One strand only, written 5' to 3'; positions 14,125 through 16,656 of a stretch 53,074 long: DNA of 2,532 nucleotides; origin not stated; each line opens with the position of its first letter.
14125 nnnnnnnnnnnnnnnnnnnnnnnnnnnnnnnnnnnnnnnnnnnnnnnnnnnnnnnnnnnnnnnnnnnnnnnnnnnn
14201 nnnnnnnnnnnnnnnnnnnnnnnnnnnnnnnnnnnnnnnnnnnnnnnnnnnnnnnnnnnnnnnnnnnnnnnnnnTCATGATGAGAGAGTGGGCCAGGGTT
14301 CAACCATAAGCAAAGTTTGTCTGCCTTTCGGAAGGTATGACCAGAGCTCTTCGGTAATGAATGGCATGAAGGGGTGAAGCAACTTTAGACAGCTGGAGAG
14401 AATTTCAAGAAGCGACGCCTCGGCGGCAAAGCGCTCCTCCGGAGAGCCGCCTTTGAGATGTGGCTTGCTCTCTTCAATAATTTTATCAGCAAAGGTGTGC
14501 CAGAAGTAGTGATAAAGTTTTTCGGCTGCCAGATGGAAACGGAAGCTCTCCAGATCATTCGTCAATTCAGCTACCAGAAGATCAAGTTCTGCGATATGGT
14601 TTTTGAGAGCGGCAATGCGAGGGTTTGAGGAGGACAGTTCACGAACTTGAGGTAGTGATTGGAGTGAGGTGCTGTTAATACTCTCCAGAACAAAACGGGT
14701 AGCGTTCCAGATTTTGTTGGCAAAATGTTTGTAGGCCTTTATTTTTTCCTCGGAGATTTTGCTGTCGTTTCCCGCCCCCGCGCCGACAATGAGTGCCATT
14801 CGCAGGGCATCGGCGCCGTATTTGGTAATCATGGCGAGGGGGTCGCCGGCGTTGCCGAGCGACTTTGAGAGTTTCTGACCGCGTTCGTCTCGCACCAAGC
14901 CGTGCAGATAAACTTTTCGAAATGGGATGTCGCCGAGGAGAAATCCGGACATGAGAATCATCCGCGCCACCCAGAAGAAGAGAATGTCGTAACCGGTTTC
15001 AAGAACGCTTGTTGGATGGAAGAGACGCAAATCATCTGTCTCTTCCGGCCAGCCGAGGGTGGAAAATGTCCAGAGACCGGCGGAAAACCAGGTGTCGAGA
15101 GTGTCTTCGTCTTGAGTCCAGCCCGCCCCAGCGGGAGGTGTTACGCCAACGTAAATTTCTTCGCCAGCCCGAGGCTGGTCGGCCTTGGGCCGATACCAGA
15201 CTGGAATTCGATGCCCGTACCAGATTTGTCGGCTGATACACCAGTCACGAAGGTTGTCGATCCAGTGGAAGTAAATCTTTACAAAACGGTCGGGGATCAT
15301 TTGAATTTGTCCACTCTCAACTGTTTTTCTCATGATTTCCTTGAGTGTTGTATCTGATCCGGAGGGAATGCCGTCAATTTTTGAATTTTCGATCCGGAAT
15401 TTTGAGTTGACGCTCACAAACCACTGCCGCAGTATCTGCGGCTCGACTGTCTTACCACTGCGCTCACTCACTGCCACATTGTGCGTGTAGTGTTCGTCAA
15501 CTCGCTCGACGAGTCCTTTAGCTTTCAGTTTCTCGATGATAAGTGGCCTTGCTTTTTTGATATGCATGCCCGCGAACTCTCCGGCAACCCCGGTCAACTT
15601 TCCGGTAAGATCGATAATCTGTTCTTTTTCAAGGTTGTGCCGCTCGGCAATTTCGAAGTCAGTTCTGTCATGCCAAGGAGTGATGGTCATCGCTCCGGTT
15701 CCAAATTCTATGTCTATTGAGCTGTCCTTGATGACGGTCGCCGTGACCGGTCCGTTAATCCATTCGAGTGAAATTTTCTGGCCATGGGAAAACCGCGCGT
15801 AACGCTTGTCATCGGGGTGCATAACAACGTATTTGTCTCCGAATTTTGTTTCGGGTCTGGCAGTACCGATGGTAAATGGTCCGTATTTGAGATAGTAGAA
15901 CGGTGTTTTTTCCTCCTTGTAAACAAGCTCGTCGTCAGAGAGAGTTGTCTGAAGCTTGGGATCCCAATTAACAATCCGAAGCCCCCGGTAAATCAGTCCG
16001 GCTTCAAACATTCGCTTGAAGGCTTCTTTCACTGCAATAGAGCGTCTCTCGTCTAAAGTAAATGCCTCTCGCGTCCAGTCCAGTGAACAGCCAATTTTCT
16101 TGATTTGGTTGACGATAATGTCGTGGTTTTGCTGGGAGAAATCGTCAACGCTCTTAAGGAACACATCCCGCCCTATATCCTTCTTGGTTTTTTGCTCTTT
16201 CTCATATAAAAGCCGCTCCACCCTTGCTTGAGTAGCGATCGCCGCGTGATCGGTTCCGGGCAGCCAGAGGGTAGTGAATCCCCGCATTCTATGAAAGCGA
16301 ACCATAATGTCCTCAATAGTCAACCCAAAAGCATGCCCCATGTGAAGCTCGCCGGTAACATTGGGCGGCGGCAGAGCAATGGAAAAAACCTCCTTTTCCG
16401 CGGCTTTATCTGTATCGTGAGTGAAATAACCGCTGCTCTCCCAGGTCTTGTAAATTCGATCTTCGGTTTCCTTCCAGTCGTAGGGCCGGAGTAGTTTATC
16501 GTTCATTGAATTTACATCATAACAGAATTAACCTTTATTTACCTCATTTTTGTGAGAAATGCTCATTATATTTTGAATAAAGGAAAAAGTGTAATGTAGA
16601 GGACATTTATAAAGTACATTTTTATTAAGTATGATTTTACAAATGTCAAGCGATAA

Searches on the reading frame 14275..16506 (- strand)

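Call 7: search_protein_families(library=pfam, proteins=[window:14275-16506:-], max_evalue=0.001)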
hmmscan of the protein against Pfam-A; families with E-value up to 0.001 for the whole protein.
window:14275-16506:- (743 aa): 4 families
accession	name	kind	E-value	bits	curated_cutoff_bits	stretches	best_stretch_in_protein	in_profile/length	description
PF00133.28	tRNA-synt_1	-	3e-125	418.7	22.7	2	18-443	2-252/414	tRNA synthetases class I (I, L, M and V)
PF08264.19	Anticodon_1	-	1.1e-26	93.9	25.1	1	638-740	5-106/148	Anticodon-binding domain of tRNA ligase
PF09334.17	tRNA-synt_1g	-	1.7e-16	60.4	20.1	1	46-193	6-134/391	tRNA synthetases class I (M)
PF13603.12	tRNA-synt_1_2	-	0.00018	21.5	25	0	266-301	108-143/185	Leucyl-tRNA synthetase, editing domain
